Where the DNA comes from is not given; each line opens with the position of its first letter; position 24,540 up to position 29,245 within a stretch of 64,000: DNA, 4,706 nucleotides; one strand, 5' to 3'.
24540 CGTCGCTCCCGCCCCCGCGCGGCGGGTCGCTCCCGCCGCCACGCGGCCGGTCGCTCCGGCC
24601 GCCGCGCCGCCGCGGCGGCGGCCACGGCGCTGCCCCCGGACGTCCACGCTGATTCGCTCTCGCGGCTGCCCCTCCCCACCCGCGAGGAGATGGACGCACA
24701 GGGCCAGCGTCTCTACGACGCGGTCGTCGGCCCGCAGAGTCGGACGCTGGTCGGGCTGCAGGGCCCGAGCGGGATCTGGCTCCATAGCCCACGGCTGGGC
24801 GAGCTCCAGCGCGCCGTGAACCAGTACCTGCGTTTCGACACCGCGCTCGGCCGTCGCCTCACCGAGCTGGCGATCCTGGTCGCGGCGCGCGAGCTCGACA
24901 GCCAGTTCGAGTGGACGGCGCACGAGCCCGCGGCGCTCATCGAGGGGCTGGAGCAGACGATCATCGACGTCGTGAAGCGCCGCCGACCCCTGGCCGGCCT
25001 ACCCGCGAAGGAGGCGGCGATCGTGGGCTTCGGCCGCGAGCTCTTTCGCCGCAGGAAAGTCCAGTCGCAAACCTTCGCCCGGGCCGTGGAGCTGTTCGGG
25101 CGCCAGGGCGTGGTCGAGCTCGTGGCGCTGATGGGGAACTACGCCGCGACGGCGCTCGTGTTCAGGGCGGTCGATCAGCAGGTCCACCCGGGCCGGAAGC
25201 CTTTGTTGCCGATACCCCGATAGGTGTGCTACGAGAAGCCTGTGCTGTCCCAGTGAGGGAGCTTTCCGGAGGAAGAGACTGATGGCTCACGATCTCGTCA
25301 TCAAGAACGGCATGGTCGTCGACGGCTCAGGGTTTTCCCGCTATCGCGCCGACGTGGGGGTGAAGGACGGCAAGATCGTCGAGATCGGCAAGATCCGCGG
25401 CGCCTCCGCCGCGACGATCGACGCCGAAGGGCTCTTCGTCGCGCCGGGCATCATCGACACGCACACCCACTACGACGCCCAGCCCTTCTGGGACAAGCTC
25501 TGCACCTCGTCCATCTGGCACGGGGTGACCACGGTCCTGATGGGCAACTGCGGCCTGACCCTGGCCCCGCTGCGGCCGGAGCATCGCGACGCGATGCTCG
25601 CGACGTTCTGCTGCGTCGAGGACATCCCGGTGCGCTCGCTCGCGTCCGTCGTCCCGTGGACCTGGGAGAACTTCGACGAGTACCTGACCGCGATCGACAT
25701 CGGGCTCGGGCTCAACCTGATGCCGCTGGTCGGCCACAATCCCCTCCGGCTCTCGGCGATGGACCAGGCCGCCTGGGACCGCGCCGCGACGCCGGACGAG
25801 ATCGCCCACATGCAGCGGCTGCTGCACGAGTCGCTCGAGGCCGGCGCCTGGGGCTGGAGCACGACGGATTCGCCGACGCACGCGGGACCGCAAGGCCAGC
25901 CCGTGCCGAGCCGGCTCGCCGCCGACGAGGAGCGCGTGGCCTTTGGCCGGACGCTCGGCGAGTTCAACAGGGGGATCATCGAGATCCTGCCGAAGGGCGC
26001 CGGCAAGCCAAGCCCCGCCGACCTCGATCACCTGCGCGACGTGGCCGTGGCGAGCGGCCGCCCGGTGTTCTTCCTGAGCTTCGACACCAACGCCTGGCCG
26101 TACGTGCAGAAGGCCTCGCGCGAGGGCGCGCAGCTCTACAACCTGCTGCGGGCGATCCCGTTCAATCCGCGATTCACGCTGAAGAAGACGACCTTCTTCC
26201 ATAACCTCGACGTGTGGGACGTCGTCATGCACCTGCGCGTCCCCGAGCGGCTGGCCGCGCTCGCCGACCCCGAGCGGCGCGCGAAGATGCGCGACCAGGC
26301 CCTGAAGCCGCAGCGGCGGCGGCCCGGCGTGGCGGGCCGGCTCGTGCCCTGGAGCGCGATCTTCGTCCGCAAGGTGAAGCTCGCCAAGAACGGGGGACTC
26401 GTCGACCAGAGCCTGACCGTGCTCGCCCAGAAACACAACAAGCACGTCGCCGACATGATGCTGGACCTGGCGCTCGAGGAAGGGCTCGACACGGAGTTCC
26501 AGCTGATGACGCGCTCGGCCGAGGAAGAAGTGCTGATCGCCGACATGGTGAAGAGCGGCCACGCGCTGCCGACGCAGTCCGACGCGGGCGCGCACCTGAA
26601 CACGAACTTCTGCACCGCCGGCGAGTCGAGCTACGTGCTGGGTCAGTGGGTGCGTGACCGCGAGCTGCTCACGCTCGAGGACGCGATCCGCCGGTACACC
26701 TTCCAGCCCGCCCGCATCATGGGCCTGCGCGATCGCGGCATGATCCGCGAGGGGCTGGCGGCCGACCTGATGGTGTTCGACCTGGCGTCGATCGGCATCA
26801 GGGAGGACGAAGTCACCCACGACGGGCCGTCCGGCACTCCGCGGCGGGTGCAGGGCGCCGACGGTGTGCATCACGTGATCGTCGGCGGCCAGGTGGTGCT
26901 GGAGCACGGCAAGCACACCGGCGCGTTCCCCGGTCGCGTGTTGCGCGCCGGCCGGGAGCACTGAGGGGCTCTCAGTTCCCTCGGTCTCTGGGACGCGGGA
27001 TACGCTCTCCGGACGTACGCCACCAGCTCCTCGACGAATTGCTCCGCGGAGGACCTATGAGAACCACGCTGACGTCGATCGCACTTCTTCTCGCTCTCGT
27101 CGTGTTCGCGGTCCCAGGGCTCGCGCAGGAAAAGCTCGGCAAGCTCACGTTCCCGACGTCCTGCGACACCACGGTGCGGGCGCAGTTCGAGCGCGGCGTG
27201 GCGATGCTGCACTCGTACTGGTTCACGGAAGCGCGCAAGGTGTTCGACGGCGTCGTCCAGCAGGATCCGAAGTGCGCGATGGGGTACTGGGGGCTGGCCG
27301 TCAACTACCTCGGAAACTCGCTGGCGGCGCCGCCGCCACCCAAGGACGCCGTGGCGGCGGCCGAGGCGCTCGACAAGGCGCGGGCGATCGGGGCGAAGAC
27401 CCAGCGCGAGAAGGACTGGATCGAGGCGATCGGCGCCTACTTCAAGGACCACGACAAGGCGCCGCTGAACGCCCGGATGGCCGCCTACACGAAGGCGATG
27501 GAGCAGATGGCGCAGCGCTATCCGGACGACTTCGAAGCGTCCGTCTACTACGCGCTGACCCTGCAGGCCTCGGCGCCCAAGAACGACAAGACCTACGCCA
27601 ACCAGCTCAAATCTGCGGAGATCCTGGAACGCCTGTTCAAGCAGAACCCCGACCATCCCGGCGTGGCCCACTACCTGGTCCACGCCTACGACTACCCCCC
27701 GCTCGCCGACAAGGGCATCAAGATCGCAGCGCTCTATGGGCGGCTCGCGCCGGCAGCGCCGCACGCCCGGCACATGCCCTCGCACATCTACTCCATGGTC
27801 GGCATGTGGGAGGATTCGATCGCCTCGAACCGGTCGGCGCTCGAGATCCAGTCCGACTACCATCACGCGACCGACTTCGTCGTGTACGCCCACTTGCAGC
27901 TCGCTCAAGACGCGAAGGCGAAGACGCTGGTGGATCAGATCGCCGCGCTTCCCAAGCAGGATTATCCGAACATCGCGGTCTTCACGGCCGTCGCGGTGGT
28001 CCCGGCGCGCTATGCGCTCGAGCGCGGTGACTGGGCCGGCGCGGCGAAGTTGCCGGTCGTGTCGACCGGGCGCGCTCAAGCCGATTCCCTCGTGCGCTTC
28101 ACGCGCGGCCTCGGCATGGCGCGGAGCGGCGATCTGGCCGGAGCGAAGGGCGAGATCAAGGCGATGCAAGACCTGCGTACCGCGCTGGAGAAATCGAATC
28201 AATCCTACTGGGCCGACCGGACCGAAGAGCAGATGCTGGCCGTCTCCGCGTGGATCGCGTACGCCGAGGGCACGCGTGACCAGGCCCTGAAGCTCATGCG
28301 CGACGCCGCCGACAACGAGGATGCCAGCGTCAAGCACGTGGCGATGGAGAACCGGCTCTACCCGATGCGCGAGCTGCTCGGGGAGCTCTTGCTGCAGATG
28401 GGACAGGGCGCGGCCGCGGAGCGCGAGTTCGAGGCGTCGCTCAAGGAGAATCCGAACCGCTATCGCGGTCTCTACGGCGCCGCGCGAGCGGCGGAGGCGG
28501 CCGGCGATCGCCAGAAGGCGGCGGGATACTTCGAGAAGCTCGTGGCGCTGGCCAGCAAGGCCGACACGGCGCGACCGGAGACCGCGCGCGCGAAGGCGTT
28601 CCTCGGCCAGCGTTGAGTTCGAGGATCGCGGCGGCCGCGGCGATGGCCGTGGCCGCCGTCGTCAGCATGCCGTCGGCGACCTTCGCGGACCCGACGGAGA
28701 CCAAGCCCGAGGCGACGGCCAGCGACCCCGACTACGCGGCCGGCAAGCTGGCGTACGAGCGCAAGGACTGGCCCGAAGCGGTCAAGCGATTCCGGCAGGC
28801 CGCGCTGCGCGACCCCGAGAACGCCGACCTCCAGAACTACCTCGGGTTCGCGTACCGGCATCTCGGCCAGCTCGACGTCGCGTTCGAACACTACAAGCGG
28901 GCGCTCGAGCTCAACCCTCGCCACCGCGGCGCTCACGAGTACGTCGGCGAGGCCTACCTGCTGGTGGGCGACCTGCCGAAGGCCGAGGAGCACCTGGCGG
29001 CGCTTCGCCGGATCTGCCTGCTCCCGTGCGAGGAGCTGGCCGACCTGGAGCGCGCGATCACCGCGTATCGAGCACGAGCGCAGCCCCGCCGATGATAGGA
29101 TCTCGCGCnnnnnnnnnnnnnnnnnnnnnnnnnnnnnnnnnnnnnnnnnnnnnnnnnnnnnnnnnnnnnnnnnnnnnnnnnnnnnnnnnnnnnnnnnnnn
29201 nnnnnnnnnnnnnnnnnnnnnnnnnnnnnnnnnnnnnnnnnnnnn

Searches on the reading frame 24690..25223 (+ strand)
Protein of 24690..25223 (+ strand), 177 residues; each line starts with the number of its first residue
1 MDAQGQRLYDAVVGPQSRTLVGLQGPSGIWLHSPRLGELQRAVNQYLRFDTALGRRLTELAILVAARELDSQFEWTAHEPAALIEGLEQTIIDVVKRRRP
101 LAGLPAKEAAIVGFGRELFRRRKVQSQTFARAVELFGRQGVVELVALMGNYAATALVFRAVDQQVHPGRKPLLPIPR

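Call 58: search_protein_families(library=pfam, proteins=[window:24690-25223:+], max_evalue=0.0001)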
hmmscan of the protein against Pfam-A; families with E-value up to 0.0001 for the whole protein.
window:24690-25223:+ (177 aa): 1 family
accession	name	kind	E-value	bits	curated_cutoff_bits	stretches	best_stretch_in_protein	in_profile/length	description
PF02627.25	CMD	-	1.3e-05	25.5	23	1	35-110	2-78/84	Carboxymuconolactone decarboxylase family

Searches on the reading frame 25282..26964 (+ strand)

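Call 28: search_protein_families(library=pfam, proteins=[window:25282-26964:+], max_evalue=0.0001)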
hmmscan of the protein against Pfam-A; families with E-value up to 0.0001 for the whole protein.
window:25282-26964:+ (560 aa): 3 families
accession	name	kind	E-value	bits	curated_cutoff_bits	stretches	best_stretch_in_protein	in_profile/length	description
PF07969.17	Amidohydro_3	-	3.3e-34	119.6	29.7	2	45-265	2-206/472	Amidohydrolase family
PF01979.26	Amidohydro_1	-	1e-12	48.4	25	1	415-539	231-345/345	Amidohydrolase family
PF00449.26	Urease_alpha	-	3.1e-07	31.2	23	1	3-38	66-99/121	Urease alpha-subunit, N-terminal domain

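Call 59: search_protein_families(library=ncbifam, proteins=[window:25282-26964:+], max_evalue=0.00001)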
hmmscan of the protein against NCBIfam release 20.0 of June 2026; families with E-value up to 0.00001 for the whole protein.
window:25282-26964:+ (560 aa): 59 families (the best 25 are shown)
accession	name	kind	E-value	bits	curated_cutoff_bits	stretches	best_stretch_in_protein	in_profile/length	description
NF006560.0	PRK09061.1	subfamily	1.3e-34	119.4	340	2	423-556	387-513/517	amidohydrolase family protein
NF006689.0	PRK09237.1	equivalog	4e-19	68.5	371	1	2-86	2-90/383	amidohydrolase/deacetylase family metallohydrolase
NF006559.0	PRK09060.1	equivalog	3.4e-18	65.2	482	1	2-65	4-66/444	dihydroorotase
NF004839.0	PRK06189.1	equivalog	5.5e-18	64.8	631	1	1-66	1-65/451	allantoinase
TIGR03178.1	allantoinase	equivalog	1.8e-16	60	357.85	1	4-65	1-61/441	allantoinase AllB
NF009941.0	PRK13404.1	subfamily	2.3e-16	59.5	647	1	1-71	2-69/478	dihydropyrimidinase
TIGR00857.1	pyrC_multi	subfamily_domain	3e-16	59.4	279.05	2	460-541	329-410/412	dihydroorotase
NF006839.0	PRK09357.1-4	equivalog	5e-16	58.3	576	1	5-68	2-66/422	dihydroorotase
NF009060.0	PRK12394.1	equivalog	3.9e-15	55.5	442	1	1-86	1-89/381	metallo-dependent hydrolase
TIGR03121.1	one_C_dehyd_A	equivalog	5.8e-14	51.2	392.75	1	5-63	2-61/556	formylmethanofuran dehydrogenase subunit A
TIGR02318.1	phosphono_phnM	equivalog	6e-14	51.7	390.55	1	24-63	17-56/376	phosphonate metabolism protein PhnM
NF002668.0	PRK02382.1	equivalog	6.3e-14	51.5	452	1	3-86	4-84/436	dihydroorotase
TIGR03583.1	EF_0837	hypoth_equivalog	6.9e-14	51.7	432.15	1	4-89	2-87/365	amidohydrolase/deacetylase family metallohydrolase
NF005791.0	PRK07627.1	equivalog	1.8e-13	50.3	442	1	5-61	3-61/425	dihydroorotase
NF011990.0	PRK15446.2-6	subfamily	3.1e-13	49.2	233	1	458-541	321-384/390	alpha-D-ribose 1-methylphosphonate 5-triphosphate diphosphatase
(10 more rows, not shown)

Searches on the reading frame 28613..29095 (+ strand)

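Call 28: search_protein_families(library=pfam, proteins=[window:28613-29095:+], max_evalue=0.0001)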
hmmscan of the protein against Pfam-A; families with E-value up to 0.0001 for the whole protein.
window:28613-29095:+ (160 aa): 11 families
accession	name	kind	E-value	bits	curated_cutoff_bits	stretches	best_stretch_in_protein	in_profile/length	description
PF07719.23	TPR_2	-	4.9e-14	51.7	27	1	71-104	1-34/34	Tetratricopeptide repeat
PF13432.12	TPR_16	-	3.1e-13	50.3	32.7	2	41-102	1-62/65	Tetratricopeptide repeat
PF13414.12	TPR_11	-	1.4e-11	44.3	26.8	2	44-81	1-38/42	TPR repeat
PF14559.12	TPR_19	-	6.5e-10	39.6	25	1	85-132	5-52/68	Tetratricopeptide repeat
PF00515.34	TPR_1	-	2.1e-09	37.2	27.8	1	71-104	1-34/34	Tetratricopeptide repeat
PF13431.12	TPR_17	-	2.8e-09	36.9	24.4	0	60-88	2-30/34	Tetratricopeptide repeat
PF13428.12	TPR_14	-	3.6e-08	33.7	23.5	0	72-111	2-41/44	Tetratricopeptide repeat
PF13424.12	TPR_12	-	6e-08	33.2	30.1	1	71-131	3-71/77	Tetratricopeptide repeat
PF13174.12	TPR_6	-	5.6e-06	27.1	26.3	0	76-103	5-32/33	Tetratricopeptide repeat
PF13181.12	TPR_8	-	5.8e-06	26.5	25.7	0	77-104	7-34/34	Tetratricopeptide repeat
PF13176.12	TPR_7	-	9.2e-05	22.7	27.9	0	48-70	9-34/36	Tetratricopeptide repeat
